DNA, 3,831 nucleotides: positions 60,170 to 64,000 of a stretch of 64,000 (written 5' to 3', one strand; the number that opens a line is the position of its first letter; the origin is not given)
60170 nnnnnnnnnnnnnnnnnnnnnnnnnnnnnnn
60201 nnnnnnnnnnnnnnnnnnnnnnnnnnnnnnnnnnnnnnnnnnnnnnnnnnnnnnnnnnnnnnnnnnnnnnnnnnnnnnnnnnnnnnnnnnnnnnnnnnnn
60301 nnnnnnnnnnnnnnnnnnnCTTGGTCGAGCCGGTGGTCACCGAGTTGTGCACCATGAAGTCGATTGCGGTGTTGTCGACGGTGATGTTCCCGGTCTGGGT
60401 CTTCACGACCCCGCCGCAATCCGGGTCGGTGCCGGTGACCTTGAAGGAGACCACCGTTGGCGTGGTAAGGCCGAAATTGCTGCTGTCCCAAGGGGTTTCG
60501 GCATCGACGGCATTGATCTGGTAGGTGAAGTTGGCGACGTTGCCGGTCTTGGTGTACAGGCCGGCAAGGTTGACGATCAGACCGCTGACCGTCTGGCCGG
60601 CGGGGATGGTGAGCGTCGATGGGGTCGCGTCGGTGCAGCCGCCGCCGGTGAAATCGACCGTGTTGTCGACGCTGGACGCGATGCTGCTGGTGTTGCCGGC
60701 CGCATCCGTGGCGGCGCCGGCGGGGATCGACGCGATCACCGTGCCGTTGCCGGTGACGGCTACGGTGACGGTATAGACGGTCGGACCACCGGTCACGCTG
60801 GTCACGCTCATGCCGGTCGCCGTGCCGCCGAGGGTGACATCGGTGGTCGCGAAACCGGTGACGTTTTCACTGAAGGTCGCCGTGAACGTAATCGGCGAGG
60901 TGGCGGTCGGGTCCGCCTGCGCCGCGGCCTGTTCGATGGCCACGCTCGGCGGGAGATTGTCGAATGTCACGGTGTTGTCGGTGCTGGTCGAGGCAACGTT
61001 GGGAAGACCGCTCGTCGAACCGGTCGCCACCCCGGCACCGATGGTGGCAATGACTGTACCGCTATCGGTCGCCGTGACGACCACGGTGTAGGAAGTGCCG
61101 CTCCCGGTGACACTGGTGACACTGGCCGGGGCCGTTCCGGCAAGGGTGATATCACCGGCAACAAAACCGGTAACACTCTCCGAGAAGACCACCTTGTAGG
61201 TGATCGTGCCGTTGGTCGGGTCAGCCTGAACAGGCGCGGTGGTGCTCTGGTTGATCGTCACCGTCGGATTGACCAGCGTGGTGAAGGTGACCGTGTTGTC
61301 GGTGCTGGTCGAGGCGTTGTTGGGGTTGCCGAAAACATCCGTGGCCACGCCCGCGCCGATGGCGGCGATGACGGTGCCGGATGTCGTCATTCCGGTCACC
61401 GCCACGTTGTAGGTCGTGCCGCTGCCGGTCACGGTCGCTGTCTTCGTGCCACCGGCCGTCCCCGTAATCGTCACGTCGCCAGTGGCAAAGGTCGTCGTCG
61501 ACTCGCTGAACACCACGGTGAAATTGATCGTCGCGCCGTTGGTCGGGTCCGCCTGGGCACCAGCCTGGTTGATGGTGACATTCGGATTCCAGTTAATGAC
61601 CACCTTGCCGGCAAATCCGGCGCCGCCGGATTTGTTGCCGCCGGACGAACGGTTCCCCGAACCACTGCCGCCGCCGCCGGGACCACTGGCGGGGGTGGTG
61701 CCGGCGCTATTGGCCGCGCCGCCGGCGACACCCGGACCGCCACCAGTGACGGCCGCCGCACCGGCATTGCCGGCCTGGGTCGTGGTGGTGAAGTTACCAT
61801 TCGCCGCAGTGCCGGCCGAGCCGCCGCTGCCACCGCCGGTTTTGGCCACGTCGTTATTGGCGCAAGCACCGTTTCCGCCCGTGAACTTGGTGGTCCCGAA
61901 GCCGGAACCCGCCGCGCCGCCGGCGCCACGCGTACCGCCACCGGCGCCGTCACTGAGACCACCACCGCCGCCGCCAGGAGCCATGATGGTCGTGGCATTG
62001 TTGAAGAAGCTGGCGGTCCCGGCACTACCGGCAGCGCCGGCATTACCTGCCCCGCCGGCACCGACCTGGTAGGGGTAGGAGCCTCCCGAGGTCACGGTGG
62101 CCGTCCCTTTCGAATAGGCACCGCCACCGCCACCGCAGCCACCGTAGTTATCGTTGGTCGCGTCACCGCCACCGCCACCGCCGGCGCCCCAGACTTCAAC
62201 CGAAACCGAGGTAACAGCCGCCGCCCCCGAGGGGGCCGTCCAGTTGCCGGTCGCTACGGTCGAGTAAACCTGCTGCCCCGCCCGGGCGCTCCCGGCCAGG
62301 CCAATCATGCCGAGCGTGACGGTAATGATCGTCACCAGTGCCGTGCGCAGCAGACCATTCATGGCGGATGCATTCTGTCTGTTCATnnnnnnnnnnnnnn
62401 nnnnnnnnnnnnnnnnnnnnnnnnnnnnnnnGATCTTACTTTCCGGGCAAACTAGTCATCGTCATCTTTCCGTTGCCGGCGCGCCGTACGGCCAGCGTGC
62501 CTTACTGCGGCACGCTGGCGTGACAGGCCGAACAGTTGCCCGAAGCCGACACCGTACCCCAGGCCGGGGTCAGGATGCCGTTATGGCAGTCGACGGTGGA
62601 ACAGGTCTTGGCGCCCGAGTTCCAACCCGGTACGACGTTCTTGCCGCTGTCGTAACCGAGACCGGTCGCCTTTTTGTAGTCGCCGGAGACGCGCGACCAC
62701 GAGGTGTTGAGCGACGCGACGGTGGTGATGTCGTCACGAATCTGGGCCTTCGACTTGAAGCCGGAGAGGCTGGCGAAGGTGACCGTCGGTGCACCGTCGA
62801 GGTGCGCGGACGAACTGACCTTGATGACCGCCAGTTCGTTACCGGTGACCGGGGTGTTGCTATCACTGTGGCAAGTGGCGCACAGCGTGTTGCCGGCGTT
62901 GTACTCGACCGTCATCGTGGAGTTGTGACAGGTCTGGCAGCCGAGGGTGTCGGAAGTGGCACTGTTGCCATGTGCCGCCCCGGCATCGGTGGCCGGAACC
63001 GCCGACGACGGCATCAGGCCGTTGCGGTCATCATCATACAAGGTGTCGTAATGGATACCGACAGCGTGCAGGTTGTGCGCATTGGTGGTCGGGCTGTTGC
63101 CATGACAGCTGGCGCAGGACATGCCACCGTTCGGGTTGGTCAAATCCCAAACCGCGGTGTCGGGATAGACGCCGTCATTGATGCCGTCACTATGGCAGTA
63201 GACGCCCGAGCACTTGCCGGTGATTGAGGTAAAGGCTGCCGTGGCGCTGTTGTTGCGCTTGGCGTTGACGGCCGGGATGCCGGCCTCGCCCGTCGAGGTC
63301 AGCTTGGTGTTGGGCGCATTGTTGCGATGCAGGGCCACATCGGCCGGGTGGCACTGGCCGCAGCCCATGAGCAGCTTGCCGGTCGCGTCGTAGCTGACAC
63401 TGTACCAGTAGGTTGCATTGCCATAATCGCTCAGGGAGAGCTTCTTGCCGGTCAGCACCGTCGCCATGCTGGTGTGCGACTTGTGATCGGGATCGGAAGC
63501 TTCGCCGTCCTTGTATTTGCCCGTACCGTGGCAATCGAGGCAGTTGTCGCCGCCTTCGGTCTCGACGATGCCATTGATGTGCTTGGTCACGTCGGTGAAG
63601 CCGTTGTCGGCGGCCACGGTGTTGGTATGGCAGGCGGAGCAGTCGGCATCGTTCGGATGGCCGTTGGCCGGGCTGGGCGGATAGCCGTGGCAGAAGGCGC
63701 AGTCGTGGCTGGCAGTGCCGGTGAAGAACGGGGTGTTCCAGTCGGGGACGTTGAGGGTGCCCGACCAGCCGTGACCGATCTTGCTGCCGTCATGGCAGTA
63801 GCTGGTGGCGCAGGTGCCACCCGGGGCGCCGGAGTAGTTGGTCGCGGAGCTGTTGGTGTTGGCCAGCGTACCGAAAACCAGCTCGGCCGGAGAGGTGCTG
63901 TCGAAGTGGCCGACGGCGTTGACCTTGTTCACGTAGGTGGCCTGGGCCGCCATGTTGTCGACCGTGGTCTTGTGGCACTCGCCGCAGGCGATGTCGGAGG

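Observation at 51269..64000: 12.7-kb string of three tandem mega-cytochrome genes with about 70 candidate heme sites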

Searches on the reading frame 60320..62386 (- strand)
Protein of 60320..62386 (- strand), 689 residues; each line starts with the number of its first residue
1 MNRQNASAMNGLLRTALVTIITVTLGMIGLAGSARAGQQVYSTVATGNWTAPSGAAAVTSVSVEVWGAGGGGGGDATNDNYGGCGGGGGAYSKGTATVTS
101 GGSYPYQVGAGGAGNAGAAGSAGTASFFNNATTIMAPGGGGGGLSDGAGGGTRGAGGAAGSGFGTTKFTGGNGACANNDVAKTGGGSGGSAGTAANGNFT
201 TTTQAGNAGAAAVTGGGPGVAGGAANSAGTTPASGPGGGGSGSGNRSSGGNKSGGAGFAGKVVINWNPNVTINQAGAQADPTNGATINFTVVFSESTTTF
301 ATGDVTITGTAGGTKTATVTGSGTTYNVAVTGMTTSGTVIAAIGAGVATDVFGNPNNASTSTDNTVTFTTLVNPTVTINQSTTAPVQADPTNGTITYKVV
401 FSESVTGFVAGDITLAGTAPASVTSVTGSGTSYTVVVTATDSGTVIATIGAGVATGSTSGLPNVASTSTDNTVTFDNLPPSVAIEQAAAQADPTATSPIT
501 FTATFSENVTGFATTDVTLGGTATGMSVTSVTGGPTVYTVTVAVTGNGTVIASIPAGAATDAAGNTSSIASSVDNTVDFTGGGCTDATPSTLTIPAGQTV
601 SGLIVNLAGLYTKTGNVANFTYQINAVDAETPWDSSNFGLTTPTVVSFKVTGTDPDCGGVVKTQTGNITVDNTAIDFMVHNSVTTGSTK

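Call 68: search_protein_families(library=pfam, proteins=[window:60320-62386:-], max_evalue=1)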
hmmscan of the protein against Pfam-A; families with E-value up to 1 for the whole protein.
window:60320-62386:- (689 aa): 3 families
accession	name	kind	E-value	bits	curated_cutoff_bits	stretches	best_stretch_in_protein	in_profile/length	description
PF19078.6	Big_12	-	8.6e-13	48.8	27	3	476-573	1-98/102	Bacterial Ig-like domain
PF21722.4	Gly_rich_2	-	4.6e-11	43.6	24.3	1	46-266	5-225/226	Glycine-rich domain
PF23034.1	DUF7035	-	0.0035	17.9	27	0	373-420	5-52/137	Domain of unknown function (DUF7035)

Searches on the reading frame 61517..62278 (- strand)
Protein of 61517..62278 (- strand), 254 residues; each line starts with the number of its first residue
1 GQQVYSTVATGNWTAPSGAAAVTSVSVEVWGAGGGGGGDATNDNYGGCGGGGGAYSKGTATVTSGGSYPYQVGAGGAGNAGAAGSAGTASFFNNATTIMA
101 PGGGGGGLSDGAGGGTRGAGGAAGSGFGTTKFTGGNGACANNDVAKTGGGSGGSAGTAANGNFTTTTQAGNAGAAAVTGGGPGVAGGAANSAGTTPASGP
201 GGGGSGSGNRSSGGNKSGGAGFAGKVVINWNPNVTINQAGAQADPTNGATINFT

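Call 92: search_protein_families(library=phrogs, proteins=[window:61517-62278:-], max_evalue=0.01)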
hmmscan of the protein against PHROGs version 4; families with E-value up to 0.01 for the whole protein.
window:61517-62278:- (254 aa): 1 family
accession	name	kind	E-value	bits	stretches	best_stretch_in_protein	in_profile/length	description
phrog_863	-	tail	2.4e-10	41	1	2-234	400-607/690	tail fiber assembly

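Call 93: search_solved_structures(query=window:61517-62278:-, max_evalue=10, show_alignments=1)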
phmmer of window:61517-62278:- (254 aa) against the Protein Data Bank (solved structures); distinct sequences matched with E-value up to 10: 0.

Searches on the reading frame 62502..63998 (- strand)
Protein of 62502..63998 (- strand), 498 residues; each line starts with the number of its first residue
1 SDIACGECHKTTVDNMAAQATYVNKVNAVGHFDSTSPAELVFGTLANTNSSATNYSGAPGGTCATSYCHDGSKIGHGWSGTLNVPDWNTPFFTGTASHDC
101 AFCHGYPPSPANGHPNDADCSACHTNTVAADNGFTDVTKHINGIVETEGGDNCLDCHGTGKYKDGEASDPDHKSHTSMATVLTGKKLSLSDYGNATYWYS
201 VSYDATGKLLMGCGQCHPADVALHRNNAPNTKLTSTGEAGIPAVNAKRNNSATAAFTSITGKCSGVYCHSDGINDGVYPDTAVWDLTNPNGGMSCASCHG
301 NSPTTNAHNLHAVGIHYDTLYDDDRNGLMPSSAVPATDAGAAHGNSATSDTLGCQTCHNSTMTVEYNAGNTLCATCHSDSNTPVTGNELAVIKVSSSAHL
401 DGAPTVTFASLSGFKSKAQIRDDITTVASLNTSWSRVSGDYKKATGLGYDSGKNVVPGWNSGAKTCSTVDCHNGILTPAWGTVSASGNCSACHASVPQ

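Call 4: search_protein_families(library=ncbifam, proteins=[window:62502-63998:-], max_evalue=0.01)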
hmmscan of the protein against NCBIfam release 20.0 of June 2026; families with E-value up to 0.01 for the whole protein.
window:62502-63998:- (498 aa): 1 family
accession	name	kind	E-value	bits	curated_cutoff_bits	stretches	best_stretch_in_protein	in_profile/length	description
TIGR01904.2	GSu_C4xC__C2xCH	domain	1.5e-23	82.3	27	3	249-308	10-65/73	CxxxxCH/CxxCH domain c-type cytochrome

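Call 5: search_protein_families(library=pfam, proteins=[window:62502-63998:-], max_evalue=0.01)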
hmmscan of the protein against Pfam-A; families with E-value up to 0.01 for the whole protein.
window:62502-63998:- (498 aa): 4 families
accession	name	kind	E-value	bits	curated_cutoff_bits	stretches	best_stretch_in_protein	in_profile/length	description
PF14522.11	Cytochrome_C7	-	9.1e-15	54.7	24.8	3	344-381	6-52/67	Cytochrome c7 and related cytochrome c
PF14537.11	Cytochrom_c3_2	-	8.2e-08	33.1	25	1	97-159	6-66/79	Cytochrome c3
PF09698.15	GSu_C4xC__C2xCH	-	7.1e-07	30.3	21.7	1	263-299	2-36/36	Geobacter CxxxxCH...CXXCH motif (GSu_C4xC__C2xCH)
PF02085.21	Cytochrom_CIII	-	0.0045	17.7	22.9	0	97-166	30-91/101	Class III cytochrome C family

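Call 16: find_related_loci(query=window:62502-63998:-, collection=genome_contigs, flank=10000)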
Query window:62502-63998:- (498 aa) in genome_contigs; peptide patterns used: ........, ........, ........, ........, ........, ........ (x = any residue, [..] = any of these).
20 stretches matched a pattern; 1 encode a relative of the query (tblastn E <= 1e-3); 1 distinct loci.
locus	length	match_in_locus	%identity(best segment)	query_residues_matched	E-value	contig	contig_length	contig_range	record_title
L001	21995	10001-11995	50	26-498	3e-123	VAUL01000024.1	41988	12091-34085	MAG: Deltaproteobacteria bacterium isolate D1FN1.001 NODE_24_length_41988_cov_42.7771_ID_3659048, whole genome shotgun s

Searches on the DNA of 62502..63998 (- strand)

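Call 72: search_rna_families(sources=[L001, L003], threshold=gathering, show_alignments=2)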
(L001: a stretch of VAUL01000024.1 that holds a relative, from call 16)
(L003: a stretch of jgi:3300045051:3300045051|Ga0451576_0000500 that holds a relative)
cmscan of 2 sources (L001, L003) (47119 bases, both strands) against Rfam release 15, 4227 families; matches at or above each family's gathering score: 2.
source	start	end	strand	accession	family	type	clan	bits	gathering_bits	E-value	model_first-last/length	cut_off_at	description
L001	4643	4721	+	RF01051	c-di-GMP-I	Cis-reg; riboswitch;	CL00126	61.4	35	1e-09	1-87/87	no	c-di-GMP-I riboswitch aptamer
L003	3762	3841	+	RF01051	c-di-GMP-I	Cis-reg; riboswitch;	CL00126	54.6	35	4.8e-08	1-87/87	no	c-di-GMP-I riboswitch aptamer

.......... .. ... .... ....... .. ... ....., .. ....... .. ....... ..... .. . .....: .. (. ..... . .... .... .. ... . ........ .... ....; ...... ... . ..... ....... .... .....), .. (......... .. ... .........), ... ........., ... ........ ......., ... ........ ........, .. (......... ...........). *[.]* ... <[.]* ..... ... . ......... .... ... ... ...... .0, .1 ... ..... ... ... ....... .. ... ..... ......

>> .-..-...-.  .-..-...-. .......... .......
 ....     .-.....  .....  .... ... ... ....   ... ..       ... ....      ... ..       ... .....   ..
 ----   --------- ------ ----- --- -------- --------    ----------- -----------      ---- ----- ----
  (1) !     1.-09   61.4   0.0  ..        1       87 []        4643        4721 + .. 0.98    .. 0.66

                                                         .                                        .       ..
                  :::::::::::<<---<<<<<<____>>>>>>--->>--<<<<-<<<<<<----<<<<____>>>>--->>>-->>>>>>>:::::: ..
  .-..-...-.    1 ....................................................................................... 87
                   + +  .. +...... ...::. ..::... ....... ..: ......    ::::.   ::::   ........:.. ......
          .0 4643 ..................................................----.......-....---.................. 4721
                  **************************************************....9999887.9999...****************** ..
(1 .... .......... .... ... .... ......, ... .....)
